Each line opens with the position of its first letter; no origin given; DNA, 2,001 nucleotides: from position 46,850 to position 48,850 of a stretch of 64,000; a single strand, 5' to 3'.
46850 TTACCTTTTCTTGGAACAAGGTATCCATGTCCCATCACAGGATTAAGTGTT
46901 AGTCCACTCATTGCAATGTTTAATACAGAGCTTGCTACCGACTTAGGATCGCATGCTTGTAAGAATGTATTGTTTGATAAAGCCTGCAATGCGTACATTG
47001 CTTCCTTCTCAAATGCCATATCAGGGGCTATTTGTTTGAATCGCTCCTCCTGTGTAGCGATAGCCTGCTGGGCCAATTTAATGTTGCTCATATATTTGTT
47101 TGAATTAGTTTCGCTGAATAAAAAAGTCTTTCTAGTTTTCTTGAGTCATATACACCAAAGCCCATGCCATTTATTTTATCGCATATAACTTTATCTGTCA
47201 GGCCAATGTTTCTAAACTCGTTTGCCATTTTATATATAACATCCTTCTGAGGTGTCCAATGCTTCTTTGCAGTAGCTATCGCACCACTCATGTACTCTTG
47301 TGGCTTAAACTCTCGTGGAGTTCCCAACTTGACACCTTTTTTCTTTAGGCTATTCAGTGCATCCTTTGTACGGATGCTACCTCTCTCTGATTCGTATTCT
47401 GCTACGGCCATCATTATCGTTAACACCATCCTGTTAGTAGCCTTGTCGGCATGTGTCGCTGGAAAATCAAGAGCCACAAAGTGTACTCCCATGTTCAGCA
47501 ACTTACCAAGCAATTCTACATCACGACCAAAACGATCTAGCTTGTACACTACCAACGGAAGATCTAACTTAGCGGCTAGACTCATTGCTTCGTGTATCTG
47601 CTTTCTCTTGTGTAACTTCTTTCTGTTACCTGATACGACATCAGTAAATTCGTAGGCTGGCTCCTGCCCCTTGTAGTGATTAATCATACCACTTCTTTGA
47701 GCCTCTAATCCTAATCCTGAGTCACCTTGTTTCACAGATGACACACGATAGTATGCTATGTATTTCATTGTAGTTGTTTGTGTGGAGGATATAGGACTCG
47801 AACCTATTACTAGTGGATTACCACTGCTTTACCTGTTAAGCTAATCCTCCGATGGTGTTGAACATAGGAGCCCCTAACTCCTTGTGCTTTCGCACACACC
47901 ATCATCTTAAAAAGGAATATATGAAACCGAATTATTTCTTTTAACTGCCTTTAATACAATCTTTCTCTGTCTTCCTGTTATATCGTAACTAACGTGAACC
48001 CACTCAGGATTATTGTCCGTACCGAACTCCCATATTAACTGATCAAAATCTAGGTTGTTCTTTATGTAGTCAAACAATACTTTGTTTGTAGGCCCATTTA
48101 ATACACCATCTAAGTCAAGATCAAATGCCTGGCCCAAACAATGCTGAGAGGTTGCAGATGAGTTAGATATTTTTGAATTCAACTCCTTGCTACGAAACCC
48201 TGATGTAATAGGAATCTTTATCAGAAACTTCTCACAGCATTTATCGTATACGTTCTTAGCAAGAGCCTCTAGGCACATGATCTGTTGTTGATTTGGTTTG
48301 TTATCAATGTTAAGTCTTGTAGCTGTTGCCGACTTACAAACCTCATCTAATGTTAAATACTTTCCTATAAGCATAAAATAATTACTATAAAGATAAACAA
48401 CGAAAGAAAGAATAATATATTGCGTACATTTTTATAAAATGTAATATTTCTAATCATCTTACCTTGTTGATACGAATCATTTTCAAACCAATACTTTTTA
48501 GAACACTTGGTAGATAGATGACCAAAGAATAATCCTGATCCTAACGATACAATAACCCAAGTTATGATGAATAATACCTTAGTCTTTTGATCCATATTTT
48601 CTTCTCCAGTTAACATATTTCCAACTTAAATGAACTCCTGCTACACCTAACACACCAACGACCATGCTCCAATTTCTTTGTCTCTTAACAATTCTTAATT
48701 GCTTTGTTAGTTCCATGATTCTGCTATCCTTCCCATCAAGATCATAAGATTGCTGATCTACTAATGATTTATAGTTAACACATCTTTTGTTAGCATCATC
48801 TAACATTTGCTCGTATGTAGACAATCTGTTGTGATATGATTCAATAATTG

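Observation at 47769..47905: Degenerate tRNA-like element plus long hairpin immediately upstream of the serine recombinase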

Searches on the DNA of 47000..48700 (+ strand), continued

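Call 43: search_rna_families(sources=[L021, L022, L023, L024, L025, L026, L027, L028, L029, L030, L031, L032, L044, L045, L046, L047, L048, L049], threshold=gathering)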
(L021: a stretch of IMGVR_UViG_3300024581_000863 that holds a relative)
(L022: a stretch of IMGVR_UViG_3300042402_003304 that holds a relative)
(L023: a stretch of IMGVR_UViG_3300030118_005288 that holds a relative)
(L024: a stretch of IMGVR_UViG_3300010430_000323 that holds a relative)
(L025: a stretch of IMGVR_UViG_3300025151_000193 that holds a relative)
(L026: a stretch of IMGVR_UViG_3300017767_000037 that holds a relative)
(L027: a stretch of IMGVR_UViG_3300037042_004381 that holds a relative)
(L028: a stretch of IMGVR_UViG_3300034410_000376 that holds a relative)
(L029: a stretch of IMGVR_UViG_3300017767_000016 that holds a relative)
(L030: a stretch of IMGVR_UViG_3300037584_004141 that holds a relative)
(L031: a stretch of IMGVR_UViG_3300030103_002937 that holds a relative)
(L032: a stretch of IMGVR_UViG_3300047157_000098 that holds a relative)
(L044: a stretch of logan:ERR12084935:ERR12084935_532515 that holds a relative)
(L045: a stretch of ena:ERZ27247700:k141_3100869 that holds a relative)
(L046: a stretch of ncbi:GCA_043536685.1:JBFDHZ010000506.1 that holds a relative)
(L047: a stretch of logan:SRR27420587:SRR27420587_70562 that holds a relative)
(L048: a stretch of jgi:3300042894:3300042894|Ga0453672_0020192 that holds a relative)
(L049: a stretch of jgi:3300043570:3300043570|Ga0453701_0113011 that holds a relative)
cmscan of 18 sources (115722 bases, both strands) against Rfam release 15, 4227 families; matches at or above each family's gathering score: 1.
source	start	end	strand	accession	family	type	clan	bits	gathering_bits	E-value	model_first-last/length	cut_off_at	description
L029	2071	2101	-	RF02253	IRE_II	Cis-reg;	-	30.3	30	0.17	1-31/31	no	Iron response element II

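Call 77: build_rna_model(alignment_id=A4, structure=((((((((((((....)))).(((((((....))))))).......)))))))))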
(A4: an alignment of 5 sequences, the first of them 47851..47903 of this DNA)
Model R1 built from alignment A4 (5 sequences, 54 columns); structure: as given.
model positions 54; base pairs 19; branch points 1; effective number of sequences 2.02; information 1.028 bits per position. Calibrated on 0.2 Mb of random sequence (short: E-values are rough).
structure used (alignment columns):
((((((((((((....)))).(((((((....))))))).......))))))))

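Call 78: search_with_rna_model(model_id=R1, sources=[window, L001, L002, L003, L004, L005, L006, L007, L008, L009, L010, L011, L012, L013, L014, L015, L016, L017, L018, L019, L020, L021, L022, L023, L024, L025, L026, L027, L028, L029, L030, L031, L032, L038, L039, L040, L041, L042, L044, L045, L046, L047, L048, L049, L050, L054, L075, L085, L089, L090, L108, L112, L115, L116, L122, L124, L131, L140, L143, L146, L149, L174], max_evalue=1)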
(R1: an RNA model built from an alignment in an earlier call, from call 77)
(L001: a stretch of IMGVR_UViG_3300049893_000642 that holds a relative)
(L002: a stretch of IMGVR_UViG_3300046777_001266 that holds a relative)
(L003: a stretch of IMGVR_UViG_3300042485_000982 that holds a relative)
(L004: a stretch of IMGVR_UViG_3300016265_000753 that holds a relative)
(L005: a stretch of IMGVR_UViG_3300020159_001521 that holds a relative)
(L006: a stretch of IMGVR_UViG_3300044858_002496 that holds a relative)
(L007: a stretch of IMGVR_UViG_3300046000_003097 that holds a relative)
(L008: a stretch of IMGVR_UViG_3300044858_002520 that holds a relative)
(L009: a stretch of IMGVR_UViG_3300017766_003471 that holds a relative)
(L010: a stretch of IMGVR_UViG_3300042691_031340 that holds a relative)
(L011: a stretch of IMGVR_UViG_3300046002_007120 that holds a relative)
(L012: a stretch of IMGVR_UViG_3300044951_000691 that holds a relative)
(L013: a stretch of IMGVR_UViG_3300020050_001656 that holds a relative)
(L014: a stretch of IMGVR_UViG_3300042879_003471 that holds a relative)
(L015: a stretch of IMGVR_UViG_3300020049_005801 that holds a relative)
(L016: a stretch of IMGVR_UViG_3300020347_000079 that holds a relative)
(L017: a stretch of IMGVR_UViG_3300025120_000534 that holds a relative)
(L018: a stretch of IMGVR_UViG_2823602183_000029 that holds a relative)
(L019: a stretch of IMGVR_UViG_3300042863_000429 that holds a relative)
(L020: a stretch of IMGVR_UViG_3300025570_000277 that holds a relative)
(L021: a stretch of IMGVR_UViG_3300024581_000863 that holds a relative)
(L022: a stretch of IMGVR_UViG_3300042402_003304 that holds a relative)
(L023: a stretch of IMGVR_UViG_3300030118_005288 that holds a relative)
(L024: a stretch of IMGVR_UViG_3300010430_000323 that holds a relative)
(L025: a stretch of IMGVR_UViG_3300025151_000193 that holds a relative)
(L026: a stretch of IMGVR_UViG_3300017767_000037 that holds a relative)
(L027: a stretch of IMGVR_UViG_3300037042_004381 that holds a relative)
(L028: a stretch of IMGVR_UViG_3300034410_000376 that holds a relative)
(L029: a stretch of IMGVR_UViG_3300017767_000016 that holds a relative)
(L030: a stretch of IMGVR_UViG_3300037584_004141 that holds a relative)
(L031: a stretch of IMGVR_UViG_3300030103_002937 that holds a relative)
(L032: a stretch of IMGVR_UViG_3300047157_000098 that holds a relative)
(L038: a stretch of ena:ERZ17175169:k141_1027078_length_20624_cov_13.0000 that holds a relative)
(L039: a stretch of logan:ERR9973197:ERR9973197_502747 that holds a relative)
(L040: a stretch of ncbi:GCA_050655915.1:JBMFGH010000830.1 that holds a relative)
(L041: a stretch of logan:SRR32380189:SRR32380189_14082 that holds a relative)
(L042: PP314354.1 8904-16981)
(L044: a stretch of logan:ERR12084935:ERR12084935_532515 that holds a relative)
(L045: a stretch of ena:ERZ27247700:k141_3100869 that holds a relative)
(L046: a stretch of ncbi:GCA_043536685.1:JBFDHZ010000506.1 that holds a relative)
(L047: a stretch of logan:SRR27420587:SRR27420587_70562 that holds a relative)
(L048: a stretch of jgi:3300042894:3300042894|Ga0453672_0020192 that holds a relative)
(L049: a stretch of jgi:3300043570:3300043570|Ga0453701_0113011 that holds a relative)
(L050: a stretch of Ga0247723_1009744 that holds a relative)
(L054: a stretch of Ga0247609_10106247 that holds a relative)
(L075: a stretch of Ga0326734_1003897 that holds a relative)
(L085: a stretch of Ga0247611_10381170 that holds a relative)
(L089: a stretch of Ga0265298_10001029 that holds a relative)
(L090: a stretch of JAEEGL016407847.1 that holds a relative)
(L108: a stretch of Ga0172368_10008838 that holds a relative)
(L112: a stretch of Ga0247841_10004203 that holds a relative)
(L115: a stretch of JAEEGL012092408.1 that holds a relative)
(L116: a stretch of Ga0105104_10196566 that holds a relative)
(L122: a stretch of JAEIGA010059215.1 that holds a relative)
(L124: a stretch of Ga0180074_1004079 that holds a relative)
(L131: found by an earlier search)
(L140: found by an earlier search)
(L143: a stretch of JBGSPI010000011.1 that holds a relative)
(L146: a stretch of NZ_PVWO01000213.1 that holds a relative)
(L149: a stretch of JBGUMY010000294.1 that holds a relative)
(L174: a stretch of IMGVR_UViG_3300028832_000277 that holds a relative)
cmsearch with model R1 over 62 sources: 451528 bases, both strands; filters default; matches with E-value up to 1: 1.
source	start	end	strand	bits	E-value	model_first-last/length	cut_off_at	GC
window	47851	47903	-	80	8.3e-16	1-54/54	no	0.51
